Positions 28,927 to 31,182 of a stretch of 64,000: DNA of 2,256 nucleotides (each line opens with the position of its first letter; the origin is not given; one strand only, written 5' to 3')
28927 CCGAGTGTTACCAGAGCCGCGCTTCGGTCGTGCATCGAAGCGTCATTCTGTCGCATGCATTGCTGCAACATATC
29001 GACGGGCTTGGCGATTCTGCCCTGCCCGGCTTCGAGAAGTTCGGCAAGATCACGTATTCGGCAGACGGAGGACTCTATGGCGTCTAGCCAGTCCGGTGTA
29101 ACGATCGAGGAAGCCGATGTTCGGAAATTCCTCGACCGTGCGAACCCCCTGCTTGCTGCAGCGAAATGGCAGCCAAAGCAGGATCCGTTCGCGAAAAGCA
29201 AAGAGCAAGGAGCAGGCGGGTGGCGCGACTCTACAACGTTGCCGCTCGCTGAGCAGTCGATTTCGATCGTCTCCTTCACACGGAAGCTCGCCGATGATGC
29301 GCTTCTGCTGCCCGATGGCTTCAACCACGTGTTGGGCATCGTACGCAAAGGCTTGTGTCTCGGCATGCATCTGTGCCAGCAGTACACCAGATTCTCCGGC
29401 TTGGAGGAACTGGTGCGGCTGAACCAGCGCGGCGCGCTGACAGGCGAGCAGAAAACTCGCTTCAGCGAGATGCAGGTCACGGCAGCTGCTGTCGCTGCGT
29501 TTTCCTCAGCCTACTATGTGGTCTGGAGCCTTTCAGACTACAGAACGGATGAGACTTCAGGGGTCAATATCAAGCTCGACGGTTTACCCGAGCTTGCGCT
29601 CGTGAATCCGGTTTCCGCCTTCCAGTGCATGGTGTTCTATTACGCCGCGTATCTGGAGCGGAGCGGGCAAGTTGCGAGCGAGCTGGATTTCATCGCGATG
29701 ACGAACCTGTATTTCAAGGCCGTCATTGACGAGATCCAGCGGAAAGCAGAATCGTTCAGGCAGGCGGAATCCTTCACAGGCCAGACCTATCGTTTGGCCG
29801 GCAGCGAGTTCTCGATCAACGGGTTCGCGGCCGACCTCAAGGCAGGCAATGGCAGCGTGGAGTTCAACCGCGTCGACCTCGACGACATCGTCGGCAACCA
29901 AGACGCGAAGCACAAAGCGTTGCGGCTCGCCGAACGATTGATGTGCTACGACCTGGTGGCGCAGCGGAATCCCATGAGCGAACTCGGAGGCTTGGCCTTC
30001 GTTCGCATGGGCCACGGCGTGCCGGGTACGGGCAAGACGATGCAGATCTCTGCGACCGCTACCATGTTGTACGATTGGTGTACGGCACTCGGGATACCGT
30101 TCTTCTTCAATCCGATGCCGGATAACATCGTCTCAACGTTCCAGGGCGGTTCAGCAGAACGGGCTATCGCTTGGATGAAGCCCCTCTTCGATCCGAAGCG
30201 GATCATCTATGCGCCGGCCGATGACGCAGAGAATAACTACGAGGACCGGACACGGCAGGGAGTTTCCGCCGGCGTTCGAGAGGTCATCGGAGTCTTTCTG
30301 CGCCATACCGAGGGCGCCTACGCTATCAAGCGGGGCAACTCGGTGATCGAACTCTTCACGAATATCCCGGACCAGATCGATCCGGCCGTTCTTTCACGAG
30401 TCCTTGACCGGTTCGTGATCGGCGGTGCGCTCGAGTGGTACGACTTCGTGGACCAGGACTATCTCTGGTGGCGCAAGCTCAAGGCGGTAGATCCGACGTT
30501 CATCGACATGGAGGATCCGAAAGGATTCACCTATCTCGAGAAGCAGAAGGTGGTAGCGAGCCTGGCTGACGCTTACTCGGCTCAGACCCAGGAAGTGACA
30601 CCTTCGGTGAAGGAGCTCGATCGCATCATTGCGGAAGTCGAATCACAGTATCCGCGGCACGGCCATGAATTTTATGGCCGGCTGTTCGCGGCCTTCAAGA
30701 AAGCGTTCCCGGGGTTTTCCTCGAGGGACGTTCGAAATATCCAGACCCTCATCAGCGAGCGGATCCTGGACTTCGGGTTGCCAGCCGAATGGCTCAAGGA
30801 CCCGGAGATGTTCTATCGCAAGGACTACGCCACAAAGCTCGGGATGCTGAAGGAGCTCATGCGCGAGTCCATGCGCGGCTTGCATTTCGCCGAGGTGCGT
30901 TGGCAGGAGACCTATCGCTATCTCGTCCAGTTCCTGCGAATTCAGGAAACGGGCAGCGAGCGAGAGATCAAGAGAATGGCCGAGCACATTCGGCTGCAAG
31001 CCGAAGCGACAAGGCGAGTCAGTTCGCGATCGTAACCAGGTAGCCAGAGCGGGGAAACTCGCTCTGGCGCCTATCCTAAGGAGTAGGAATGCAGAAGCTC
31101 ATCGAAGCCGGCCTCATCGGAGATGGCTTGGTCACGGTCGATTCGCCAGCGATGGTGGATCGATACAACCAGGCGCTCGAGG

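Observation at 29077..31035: AAA ATPase with canonical second region of homology, degenerate Walker B and an uncharacterised 300-aa N-domain, translationally coupled to gene C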

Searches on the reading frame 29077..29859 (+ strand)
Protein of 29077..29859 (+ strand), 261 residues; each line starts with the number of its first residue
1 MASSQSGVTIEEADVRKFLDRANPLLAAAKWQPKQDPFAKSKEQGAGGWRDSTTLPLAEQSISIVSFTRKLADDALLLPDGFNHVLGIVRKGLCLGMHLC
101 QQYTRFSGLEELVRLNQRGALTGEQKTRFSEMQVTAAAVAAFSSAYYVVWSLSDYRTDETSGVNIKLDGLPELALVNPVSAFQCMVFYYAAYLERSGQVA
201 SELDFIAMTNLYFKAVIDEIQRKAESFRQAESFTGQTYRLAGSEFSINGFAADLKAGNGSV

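Call 66: search_protein_families(library=ncbifam, proteins=[window:29077-29859:+], max_evalue=5)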
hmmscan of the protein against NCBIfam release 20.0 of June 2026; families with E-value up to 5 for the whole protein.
window:29077-29859:+ (261 aa): 0 families

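Call 67: search_protein_families(library=pfam, proteins=[window:29077-29859:+], max_evalue=5)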
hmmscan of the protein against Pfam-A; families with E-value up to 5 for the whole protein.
window:29077-29859:+ (261 aa): 0 families
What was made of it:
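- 29077..29862 (+): D N-domain (aa 1-262): a small alpha/beta unit followed by four long helices. No Pfam or NCBIfam family (calls 66, 67).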

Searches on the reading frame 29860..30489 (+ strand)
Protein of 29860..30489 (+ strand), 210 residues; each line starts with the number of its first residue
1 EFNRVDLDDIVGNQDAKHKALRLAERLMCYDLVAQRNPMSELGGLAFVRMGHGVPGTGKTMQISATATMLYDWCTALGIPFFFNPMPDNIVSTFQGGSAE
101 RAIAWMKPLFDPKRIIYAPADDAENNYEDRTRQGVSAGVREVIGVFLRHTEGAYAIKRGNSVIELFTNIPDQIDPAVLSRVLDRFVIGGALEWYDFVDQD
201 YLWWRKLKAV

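Call 66: search_protein_families(library=ncbifam, proteins=[window:29860-30489:+], max_evalue=5)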
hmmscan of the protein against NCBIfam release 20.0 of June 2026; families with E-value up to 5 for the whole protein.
window:29860-30489:+ (210 aa): 1 family
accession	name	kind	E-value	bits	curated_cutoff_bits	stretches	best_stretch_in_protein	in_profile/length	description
TIGR01243.1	CDC48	subfamily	0.22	9.7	802.65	1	51-185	492-616/733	CDC48 family AAA ATPase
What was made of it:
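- On Cdc48/p97/VAT: TIGR01243 scores 9.7 bits against a cut-off of 802 (call 66).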

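Call 67: search_protein_families(library=pfam, proteins=[window:29860-30489:+], max_evalue=5)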
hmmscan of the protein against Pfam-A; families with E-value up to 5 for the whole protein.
window:29860-30489:+ (210 aa): 1 family
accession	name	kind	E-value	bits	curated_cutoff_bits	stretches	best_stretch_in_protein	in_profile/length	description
PF00004.35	AAA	-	7.8e-07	30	21.2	1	52-185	4-127/131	ATPase family associated with various cellular activities (AAA)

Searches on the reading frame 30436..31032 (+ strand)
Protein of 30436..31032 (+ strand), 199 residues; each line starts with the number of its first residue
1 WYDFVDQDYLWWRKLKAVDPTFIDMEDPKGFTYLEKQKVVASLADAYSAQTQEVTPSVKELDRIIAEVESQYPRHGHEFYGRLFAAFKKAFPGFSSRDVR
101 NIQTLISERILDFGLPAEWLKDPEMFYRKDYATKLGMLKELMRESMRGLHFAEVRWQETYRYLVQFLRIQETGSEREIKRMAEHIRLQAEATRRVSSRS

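Call 66: search_protein_families(library=ncbifam, proteins=[window:30436-31032:+], max_evalue=5)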
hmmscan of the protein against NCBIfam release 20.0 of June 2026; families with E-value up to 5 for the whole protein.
window:30436-31032:+ (199 aa): 0 families

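Call 67: search_protein_families(library=pfam, proteins=[window:30436-31032:+], max_evalue=5)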
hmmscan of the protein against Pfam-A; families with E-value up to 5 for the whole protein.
window:30436-31032:+ (199 aa): 0 families
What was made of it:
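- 30436..31035 (+): Lid and C-terminal region (aa 454-652). It contains a ~75-aa insertion, the invariant motif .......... (30715-30744) and a 48-residue terminal helix (30886-31032). No family match (call 67).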
